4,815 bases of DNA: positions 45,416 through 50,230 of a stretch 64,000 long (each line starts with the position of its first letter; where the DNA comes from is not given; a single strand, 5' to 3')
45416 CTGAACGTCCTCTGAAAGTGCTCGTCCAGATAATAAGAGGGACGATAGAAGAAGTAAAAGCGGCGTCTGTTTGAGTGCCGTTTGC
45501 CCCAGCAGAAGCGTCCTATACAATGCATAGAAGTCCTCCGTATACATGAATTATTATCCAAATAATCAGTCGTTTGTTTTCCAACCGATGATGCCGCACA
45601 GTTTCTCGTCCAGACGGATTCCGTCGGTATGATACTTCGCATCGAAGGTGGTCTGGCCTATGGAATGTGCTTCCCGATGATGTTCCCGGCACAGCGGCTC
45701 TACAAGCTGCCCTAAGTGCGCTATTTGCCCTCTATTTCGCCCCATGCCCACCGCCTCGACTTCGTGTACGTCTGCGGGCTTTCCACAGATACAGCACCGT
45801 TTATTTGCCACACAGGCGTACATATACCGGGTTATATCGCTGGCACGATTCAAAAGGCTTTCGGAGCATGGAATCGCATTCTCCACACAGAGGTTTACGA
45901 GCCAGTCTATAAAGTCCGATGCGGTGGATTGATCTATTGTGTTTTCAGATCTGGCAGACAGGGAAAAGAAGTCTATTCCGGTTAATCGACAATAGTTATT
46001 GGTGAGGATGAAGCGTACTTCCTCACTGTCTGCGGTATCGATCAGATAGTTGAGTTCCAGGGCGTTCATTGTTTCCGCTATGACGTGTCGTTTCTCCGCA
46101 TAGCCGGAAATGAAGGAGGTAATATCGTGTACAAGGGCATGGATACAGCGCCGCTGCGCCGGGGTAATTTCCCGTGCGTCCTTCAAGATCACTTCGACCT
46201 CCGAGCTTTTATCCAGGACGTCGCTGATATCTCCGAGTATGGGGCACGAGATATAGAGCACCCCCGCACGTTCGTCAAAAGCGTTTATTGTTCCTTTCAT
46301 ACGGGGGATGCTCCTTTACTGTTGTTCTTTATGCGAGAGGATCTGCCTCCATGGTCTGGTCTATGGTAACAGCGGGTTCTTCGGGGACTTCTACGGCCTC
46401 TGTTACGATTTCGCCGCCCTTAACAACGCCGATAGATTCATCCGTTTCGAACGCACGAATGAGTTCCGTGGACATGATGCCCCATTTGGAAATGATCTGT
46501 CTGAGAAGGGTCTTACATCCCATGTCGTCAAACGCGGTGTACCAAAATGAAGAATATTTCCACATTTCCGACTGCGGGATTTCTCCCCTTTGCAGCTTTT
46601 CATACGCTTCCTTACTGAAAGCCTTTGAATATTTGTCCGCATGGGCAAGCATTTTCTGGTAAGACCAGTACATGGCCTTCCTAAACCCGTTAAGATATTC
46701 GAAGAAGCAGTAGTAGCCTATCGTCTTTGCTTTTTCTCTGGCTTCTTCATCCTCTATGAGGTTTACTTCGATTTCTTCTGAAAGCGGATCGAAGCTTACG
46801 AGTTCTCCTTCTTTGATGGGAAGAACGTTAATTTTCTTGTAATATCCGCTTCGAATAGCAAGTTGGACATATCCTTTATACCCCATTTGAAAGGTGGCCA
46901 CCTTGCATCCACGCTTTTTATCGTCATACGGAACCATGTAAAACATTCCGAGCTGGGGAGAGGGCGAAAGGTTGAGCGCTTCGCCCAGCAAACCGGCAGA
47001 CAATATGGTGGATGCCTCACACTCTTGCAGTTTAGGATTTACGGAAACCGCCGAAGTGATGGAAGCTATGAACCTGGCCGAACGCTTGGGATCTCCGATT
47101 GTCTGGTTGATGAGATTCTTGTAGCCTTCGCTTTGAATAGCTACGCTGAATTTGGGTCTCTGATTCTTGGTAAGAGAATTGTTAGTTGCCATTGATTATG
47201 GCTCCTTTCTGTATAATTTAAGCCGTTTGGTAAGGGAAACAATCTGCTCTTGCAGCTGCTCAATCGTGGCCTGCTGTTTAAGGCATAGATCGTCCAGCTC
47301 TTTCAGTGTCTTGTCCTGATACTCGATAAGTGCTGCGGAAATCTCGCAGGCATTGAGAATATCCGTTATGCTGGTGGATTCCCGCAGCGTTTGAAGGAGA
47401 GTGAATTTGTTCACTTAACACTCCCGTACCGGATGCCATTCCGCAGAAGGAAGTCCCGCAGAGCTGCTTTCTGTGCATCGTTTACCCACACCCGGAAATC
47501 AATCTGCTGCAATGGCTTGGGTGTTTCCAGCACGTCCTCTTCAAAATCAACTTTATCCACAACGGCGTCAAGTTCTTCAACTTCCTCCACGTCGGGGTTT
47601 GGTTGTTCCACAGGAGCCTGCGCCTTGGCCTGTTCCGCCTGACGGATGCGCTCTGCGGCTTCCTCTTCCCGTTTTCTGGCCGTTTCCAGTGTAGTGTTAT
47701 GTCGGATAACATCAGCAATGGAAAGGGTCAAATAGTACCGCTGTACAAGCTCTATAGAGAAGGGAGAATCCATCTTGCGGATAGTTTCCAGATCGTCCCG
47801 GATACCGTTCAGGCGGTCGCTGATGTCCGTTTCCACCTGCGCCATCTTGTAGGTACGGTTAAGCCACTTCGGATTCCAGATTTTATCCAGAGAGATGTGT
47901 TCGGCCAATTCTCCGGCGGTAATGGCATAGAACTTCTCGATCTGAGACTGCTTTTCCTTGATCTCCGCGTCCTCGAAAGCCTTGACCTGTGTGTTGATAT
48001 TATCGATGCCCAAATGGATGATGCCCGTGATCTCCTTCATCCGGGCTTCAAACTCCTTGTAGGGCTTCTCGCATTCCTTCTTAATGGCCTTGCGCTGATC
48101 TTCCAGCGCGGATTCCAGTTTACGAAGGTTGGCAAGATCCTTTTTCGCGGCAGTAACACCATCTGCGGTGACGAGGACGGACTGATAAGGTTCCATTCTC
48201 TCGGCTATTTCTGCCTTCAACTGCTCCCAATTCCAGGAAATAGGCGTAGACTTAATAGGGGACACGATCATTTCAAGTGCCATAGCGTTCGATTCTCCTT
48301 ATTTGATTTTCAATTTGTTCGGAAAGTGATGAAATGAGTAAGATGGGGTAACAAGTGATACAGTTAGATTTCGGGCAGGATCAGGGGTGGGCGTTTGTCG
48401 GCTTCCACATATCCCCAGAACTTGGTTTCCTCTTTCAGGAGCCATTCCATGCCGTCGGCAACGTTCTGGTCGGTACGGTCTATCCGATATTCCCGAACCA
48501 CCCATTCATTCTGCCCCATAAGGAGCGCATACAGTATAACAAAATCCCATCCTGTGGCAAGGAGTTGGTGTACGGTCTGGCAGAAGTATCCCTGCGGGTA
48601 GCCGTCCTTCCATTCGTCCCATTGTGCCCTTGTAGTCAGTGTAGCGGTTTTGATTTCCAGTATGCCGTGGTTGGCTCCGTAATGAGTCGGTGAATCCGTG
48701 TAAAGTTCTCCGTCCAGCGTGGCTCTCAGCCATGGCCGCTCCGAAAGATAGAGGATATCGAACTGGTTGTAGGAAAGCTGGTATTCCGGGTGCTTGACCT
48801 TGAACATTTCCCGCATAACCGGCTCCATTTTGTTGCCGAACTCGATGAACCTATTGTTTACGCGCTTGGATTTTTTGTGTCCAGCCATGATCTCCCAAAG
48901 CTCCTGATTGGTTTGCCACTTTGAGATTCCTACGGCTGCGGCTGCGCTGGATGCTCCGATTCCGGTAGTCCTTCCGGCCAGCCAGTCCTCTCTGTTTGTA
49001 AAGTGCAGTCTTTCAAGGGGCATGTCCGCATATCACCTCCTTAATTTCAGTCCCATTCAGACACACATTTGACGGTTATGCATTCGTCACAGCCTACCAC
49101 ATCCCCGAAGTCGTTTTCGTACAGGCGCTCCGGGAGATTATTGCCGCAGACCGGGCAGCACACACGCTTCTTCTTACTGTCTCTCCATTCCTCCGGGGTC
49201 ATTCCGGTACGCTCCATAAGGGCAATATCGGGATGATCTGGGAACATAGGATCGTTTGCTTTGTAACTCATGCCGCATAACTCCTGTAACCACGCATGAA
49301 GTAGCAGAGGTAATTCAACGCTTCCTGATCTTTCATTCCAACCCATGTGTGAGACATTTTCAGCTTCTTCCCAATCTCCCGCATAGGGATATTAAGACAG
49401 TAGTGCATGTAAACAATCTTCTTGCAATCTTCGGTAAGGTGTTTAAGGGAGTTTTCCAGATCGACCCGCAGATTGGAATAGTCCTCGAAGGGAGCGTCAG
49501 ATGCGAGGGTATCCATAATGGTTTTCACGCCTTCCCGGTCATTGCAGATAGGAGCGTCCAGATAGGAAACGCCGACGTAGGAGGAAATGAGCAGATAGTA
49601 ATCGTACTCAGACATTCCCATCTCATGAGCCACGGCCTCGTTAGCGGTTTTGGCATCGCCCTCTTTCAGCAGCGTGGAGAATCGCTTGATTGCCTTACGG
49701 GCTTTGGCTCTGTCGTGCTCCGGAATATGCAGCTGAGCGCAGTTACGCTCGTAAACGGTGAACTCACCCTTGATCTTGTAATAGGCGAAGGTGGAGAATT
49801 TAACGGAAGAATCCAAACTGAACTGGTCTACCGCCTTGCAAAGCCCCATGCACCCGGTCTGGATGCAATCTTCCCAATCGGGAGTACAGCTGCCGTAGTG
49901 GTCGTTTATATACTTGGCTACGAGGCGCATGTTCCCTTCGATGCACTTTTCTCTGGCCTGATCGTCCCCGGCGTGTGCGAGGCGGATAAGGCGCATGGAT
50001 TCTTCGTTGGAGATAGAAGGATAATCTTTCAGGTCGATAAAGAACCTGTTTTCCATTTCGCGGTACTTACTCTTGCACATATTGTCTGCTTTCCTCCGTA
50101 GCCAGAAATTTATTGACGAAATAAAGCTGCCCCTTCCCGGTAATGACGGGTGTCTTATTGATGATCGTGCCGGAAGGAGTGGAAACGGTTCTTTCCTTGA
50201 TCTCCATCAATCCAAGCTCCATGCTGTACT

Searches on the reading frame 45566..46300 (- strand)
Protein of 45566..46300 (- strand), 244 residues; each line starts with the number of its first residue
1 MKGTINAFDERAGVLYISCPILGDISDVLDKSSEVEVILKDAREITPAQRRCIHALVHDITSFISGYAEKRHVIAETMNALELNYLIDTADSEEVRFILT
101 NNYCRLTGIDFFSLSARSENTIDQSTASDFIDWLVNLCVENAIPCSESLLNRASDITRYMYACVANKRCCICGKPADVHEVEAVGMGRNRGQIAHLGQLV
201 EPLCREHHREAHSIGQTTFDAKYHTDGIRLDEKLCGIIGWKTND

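Call 60: search_protein_families(library=pfam, proteins=[window:45566-46300:-], max_evalue=0.0001)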
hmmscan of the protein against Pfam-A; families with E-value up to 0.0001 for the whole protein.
window:45566-46300:- (244 aa): 2 families
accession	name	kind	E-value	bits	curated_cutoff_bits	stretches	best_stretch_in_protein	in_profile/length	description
PF16784.11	HNHc_6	-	2.8e-29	102.6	26.6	1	125-235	84-198/204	Putative HNHc nuclease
PF06147.18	DUF968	-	8.9e-07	29.5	27.8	1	162-223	94-153/171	Protein of unknown function (DUF968)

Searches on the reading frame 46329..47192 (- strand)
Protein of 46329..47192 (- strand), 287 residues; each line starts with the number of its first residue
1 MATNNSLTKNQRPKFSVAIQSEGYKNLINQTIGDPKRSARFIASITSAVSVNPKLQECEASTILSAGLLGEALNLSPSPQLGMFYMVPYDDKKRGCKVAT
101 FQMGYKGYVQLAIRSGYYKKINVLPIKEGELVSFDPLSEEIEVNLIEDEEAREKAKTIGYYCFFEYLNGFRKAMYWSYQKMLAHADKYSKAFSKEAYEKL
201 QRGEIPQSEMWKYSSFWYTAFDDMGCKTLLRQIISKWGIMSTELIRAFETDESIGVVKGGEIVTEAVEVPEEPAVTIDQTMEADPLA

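Call 60: search_protein_families(library=pfam, proteins=[window:46329-47192:-], max_evalue=0.0001)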
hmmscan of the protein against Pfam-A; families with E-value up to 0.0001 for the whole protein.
window:46329-47192:- (287 aa): 1 family
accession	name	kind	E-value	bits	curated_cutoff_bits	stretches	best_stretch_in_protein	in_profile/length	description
PF03837.19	RecT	-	4.1e-34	118.3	24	1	40-253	2-187/198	RecT family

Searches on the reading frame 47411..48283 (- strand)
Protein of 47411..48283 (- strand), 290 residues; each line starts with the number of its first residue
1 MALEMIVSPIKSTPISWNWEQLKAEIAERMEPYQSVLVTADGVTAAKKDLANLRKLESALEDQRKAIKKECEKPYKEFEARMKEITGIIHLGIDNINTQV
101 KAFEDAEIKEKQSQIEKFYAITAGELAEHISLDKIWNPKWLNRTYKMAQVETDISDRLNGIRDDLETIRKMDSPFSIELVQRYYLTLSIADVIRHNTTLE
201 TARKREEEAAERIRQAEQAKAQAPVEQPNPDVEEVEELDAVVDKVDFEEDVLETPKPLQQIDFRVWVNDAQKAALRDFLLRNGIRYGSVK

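Call 60: search_protein_families(library=pfam, proteins=[window:47411-48283:-], max_evalue=0.0001)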
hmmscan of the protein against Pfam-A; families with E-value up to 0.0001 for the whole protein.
window:47411-48283:- (290 aa): 1 family
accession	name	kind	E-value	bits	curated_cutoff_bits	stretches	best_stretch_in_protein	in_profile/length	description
PF07083.16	DUF1351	-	6.8e-35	121.2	27.8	1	11-174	7-170/210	Protein of unknown function (DUF1351)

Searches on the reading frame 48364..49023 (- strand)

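Call 60: search_protein_families(library=pfam, proteins=[window:48364-49023:-], max_evalue=0.0001)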
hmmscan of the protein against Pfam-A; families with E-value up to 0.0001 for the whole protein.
window:48364-49023:- (219 aa): 1 family
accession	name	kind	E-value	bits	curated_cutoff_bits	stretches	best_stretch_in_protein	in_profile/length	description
PF09588.16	YqaJ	-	2.9e-26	93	22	1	13-159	1-149/150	YqaJ-like viral recombinase domain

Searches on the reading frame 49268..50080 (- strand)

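Call 60: search_protein_families(library=pfam, proteins=[window:49268-50080:-], max_evalue=0.0001)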
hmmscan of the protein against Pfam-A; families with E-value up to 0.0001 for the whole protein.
window:49268-50080:- (270 aa): 1 family
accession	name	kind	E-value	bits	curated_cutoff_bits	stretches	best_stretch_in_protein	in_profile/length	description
PF04542.20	Sigma70_r2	-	2.8e-08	33.9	24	1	48-107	3-61/71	Sigma-70 region 2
